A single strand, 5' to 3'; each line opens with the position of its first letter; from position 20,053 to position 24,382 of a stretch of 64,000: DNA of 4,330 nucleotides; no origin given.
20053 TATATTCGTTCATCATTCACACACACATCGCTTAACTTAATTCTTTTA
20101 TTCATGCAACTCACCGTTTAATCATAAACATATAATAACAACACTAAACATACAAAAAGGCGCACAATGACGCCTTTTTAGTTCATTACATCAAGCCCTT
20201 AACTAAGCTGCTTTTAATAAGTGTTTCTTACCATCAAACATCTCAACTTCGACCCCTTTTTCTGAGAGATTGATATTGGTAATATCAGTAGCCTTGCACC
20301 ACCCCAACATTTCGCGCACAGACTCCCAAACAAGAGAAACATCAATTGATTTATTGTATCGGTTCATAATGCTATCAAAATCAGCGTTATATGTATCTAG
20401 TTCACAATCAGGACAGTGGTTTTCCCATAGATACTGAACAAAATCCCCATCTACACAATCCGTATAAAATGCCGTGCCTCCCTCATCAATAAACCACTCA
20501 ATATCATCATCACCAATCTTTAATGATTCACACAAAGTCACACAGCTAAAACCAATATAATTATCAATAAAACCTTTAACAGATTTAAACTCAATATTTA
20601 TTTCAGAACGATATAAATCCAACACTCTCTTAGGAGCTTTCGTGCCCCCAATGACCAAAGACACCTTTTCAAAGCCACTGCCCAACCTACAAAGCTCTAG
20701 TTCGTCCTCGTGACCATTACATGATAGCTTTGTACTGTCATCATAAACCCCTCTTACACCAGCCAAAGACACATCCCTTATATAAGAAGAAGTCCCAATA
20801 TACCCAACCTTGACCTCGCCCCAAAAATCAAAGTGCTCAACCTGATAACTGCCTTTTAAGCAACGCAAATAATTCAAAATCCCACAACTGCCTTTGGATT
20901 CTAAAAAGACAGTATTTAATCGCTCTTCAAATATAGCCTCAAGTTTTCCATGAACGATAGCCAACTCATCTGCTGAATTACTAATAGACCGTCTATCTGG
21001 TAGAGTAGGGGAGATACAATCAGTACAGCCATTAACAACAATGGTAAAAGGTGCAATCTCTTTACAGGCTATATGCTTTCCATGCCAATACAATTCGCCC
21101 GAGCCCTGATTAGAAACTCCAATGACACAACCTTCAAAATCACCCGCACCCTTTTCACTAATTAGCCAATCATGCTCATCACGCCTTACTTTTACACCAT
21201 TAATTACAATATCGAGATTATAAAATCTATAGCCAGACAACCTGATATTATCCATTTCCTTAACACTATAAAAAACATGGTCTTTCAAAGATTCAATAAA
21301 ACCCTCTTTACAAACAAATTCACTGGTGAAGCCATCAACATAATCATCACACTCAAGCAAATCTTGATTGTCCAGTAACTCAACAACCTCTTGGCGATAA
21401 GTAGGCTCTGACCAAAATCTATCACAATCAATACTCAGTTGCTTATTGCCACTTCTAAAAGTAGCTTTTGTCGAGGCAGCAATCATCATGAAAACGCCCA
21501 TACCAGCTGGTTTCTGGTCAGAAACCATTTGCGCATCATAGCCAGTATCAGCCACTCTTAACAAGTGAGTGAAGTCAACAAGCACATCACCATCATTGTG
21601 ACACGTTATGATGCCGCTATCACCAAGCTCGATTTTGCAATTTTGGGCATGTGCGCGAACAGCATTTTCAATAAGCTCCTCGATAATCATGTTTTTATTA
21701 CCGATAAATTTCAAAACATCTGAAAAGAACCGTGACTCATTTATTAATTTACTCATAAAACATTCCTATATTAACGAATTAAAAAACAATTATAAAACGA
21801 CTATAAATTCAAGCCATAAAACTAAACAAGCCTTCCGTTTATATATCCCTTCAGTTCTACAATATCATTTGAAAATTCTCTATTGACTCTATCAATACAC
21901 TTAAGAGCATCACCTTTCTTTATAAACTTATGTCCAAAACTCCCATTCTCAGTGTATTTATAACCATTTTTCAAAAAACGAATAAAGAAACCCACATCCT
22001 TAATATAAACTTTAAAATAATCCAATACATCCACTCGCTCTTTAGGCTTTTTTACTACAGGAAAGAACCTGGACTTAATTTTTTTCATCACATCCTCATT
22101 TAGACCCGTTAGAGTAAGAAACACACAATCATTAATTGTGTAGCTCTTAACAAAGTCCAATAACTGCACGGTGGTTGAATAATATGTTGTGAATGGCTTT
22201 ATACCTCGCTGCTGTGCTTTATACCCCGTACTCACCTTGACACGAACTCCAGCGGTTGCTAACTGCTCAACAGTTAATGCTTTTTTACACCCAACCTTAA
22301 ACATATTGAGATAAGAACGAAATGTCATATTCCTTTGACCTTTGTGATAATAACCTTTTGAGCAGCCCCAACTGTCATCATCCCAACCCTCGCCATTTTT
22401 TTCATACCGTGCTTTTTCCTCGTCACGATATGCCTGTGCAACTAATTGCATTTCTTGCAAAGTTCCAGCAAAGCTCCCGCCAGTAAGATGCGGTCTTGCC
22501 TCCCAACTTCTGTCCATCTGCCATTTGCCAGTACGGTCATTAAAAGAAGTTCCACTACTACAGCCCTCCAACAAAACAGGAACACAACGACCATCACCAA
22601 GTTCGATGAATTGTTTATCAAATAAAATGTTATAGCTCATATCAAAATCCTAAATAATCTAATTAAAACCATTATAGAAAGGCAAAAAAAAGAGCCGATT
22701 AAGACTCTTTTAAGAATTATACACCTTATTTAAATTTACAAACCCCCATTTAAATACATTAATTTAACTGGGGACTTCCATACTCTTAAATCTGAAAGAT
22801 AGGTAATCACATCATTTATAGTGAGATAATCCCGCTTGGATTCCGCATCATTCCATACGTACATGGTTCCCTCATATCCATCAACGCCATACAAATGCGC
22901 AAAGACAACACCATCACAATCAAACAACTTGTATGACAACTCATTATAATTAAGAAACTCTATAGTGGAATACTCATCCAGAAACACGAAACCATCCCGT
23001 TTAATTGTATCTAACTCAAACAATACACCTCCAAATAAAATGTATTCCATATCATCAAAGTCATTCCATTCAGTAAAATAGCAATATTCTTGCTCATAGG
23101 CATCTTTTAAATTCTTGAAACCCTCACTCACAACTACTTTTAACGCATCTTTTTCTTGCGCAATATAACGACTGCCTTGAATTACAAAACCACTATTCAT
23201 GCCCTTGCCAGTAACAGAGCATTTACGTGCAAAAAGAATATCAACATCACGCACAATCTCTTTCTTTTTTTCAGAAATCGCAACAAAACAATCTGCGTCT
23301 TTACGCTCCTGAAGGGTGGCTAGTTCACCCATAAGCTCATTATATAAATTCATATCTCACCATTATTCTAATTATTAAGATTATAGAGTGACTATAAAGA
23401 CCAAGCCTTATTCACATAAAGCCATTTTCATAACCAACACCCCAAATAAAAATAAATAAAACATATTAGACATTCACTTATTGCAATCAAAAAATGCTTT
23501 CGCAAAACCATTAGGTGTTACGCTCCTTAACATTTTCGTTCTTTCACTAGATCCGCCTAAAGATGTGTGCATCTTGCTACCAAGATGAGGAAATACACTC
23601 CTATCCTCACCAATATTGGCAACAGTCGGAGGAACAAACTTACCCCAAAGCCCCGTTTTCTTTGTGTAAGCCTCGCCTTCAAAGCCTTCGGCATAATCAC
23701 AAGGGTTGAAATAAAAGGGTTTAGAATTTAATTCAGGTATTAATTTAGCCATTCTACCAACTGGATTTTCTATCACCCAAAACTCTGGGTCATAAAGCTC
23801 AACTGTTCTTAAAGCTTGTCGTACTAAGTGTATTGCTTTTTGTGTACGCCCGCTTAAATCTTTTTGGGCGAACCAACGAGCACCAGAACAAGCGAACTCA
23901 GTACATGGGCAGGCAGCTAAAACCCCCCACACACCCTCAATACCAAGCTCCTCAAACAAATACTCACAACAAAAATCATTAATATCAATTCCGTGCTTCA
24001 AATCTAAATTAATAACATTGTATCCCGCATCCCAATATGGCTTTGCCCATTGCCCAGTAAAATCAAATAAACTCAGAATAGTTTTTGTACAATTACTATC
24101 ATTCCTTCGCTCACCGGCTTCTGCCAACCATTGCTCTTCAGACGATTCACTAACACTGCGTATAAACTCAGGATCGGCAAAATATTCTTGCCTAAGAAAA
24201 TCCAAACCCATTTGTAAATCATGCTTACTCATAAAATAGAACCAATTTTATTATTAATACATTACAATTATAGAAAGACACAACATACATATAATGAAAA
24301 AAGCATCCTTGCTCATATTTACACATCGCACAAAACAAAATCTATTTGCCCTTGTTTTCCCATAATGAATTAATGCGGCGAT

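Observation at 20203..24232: Minimal C5-cytosine methyltransferase-like protein (252 aa, no TRD, degenerate motif I) two genes from a GHKL-ATPase-like protein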

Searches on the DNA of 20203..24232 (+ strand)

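Call 8: search_dna_similar(query=window:20203-24232:+, collection=phages, mode=distant)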
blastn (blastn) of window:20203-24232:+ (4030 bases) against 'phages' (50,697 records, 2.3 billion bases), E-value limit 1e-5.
No match.

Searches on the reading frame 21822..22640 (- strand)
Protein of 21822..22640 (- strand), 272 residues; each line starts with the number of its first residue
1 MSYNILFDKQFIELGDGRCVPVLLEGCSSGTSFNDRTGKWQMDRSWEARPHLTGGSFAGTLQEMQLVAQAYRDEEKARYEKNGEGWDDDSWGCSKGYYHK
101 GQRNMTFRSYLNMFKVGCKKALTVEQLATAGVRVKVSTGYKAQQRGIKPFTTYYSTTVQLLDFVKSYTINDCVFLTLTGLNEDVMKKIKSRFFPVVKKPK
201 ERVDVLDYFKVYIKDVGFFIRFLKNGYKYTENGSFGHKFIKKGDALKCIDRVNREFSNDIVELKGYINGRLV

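Call 3: search_protein_families(library=pfam, proteins=[window:21822-22640:-], max_evalue=1)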
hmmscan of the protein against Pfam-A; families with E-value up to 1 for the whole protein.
window:21822-22640:- (272 aa): 0 families

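Call 4: search_protein_families(library=phrogs, proteins=[window:21822-22640:-], max_evalue=0.01)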
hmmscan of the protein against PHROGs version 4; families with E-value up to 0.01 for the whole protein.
window:21822-22640:- (272 aa): 0 families

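Call 5: search_protein_families(library=ncbifam, proteins=[window:21822-22640:-], max_evalue=1)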
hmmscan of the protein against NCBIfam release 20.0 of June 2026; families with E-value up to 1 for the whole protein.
window:21822-22640:- (272 aa): 0 families

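Call 6: search_protein_families(library=padloc, proteins=[window:21822-22640:-], max_evalue=1)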
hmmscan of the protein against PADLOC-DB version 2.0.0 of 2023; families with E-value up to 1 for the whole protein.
window:21822-22640:- (272 aa): 0 families

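Call 66: search_solved_structures(query=window:21822-22640:-, max_evalue=1)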
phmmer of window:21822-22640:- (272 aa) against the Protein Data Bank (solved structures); distinct sequences matched with E-value up to 1: 2.
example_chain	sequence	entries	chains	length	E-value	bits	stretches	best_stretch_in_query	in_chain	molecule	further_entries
7uim_D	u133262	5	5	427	0.7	12.6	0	75-127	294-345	Group II intron reverse transcriptase/maturase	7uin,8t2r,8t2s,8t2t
7csx_A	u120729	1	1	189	0.99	12.1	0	178-264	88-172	RNA-binding protein 45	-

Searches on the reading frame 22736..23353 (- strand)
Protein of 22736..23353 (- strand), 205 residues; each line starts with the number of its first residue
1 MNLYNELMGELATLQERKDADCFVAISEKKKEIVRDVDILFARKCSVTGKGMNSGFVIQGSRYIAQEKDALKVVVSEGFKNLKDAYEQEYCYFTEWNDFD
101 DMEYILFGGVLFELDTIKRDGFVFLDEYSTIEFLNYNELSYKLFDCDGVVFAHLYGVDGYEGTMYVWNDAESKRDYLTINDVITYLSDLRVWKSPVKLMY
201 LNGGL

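Call 3: search_protein_families(library=pfam, proteins=[window:22736-23353:-], max_evalue=1)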
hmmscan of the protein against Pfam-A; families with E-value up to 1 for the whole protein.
window:22736-23353:- (205 aa): 0 families

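Call 4: search_protein_families(library=phrogs, proteins=[window:22736-23353:-], max_evalue=0.01)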
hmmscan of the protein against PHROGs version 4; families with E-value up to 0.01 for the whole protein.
window:22736-23353:- (205 aa): 0 families

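Call 5: search_protein_families(library=ncbifam, proteins=[window:22736-23353:-], max_evalue=1)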
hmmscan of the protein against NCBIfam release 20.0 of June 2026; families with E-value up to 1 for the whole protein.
window:22736-23353:- (205 aa): 1 family
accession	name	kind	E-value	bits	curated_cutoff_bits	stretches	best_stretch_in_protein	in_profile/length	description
TIGR00009.1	L28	equivalog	0.21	12.1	48.3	1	42-57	2-17/58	50S ribosomal protein L28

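Call 6: search_protein_families(library=padloc, proteins=[window:22736-23353:-], max_evalue=1)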
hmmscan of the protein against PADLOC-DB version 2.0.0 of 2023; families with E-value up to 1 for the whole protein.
window:22736-23353:- (205 aa): 0 families

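Call 67: search_solved_structures(query=window:22736-23353:-, max_evalue=1)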
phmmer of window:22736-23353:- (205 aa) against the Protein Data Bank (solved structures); distinct sequences matched with E-value up to 1: 0.
